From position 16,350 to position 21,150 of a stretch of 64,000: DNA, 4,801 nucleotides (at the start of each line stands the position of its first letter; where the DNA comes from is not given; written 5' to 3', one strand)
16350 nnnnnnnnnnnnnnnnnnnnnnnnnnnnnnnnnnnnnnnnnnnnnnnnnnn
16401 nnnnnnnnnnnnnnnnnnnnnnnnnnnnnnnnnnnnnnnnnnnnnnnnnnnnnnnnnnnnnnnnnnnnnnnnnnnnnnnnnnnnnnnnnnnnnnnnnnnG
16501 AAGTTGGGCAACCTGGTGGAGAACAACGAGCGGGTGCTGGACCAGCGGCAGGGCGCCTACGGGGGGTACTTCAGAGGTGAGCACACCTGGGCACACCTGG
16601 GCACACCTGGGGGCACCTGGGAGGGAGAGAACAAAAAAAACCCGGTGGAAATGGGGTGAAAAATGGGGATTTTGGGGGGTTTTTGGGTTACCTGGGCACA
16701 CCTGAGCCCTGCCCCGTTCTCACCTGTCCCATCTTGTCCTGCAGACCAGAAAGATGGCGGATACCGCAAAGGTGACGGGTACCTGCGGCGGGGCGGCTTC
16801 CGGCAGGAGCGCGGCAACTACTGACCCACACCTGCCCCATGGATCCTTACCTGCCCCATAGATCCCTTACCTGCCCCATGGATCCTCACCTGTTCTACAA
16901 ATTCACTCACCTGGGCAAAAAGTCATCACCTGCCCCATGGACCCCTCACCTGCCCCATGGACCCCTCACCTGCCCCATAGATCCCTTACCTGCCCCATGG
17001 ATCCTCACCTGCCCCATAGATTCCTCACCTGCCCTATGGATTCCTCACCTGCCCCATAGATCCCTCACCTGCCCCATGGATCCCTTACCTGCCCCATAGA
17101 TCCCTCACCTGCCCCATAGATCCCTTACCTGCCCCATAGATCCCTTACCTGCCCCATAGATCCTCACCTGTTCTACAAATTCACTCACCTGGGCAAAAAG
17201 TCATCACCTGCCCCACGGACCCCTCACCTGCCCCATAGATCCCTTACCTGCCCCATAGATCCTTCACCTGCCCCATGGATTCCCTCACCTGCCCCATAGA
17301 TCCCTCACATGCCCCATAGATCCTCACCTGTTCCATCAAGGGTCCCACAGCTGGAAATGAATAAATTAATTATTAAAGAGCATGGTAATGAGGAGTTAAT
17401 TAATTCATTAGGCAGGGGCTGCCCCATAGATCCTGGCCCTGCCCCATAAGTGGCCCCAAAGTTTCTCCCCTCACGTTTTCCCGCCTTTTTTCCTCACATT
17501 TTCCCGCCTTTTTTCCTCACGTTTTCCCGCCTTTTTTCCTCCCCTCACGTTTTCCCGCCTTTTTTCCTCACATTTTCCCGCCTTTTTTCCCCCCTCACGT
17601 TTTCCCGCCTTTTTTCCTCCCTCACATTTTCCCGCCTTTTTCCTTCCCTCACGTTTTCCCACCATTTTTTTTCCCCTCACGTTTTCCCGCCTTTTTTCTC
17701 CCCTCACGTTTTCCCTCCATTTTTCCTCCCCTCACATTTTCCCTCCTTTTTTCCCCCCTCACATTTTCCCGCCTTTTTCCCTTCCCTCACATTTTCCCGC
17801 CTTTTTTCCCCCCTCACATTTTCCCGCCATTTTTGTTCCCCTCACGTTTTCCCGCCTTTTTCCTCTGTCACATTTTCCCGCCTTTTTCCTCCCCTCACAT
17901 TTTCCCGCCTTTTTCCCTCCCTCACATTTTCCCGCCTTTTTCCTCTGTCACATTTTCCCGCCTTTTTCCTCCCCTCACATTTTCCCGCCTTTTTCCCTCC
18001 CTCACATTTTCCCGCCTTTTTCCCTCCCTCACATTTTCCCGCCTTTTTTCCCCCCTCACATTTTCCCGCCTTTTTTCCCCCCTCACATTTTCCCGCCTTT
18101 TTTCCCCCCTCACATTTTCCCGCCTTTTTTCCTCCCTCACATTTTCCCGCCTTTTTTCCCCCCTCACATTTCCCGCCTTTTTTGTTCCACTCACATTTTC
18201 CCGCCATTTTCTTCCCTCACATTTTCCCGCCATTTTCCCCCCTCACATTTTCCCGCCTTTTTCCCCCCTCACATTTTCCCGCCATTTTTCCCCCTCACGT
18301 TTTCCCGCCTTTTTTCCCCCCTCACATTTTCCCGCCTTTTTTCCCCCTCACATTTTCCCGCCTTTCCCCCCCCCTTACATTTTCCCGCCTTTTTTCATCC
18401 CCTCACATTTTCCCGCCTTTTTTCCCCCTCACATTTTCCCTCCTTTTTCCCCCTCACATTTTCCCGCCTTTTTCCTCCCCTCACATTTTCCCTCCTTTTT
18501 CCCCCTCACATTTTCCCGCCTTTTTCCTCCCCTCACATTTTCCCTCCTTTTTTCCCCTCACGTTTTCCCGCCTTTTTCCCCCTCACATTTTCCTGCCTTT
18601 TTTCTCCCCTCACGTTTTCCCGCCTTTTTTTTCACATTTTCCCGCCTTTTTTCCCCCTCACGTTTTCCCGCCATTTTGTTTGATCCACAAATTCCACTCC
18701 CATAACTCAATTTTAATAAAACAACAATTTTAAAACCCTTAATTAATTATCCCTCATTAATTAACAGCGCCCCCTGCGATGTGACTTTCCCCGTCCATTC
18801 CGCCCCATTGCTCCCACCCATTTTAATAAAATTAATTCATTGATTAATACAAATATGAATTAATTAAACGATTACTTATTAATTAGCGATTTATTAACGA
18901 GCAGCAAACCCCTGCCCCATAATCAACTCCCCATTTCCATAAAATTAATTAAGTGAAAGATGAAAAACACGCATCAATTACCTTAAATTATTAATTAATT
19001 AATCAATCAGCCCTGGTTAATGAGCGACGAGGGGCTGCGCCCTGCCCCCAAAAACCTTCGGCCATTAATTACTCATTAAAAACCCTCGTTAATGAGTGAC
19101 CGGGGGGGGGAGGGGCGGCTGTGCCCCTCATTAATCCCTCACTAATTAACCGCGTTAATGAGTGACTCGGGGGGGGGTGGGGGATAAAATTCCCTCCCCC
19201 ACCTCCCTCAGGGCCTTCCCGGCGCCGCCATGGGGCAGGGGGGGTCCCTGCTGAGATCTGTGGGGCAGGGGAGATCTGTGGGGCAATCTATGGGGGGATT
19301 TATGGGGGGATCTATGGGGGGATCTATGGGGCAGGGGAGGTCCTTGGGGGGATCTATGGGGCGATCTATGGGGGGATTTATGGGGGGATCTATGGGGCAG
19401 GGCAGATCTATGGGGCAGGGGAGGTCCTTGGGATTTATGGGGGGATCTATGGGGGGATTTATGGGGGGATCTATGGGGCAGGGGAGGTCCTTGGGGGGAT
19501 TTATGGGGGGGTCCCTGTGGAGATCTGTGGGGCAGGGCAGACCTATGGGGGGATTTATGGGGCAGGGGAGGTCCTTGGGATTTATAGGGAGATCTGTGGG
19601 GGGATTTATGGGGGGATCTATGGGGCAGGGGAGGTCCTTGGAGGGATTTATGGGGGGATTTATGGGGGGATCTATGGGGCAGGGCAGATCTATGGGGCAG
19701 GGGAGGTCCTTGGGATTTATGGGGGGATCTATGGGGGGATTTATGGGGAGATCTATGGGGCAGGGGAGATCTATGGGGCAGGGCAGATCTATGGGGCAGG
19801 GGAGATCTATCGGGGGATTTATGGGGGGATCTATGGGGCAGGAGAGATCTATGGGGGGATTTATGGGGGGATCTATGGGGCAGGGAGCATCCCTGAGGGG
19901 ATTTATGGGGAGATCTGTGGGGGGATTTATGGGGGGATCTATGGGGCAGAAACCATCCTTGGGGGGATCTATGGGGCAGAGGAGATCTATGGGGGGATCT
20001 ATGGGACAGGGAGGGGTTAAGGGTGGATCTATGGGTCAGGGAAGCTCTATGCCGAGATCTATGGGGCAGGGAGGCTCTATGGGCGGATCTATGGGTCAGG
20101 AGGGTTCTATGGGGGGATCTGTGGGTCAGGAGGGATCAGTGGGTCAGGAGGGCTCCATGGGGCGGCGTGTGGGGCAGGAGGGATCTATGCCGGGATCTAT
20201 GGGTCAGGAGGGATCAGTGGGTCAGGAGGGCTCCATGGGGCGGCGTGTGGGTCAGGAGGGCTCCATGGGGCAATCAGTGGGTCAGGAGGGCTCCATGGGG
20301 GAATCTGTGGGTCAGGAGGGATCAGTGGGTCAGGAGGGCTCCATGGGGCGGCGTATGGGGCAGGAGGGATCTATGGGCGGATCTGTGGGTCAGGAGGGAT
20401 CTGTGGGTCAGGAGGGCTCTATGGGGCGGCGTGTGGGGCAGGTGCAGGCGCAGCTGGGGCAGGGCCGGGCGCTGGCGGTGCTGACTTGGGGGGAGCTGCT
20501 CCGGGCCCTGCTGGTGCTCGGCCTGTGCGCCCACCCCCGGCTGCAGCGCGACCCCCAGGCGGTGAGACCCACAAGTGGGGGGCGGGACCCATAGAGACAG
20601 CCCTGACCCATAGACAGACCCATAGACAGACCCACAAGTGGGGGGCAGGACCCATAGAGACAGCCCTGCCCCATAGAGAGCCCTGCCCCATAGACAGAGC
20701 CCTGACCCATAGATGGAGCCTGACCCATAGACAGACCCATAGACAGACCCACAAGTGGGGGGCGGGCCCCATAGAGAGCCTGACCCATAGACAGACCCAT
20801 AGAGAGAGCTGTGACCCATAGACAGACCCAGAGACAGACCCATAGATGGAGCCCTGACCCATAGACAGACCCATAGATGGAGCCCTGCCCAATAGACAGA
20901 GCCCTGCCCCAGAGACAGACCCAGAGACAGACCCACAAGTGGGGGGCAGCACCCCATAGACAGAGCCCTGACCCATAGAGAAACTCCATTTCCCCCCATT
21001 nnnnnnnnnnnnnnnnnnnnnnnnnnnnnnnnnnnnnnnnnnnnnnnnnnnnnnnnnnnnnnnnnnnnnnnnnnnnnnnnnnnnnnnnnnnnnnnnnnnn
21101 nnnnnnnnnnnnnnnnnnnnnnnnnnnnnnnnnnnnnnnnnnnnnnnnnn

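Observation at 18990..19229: Triplicated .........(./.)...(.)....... module upstream of PRODH2, HNF1-like half-sites in a ~65-bp repeat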

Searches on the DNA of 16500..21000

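Call 62: search_rna_families(source=window, start=16500, end=21000, threshold=evalue, max_evalue=0.1)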
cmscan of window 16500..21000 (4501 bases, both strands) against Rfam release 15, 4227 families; matches with E-value up to 0.1: 0.
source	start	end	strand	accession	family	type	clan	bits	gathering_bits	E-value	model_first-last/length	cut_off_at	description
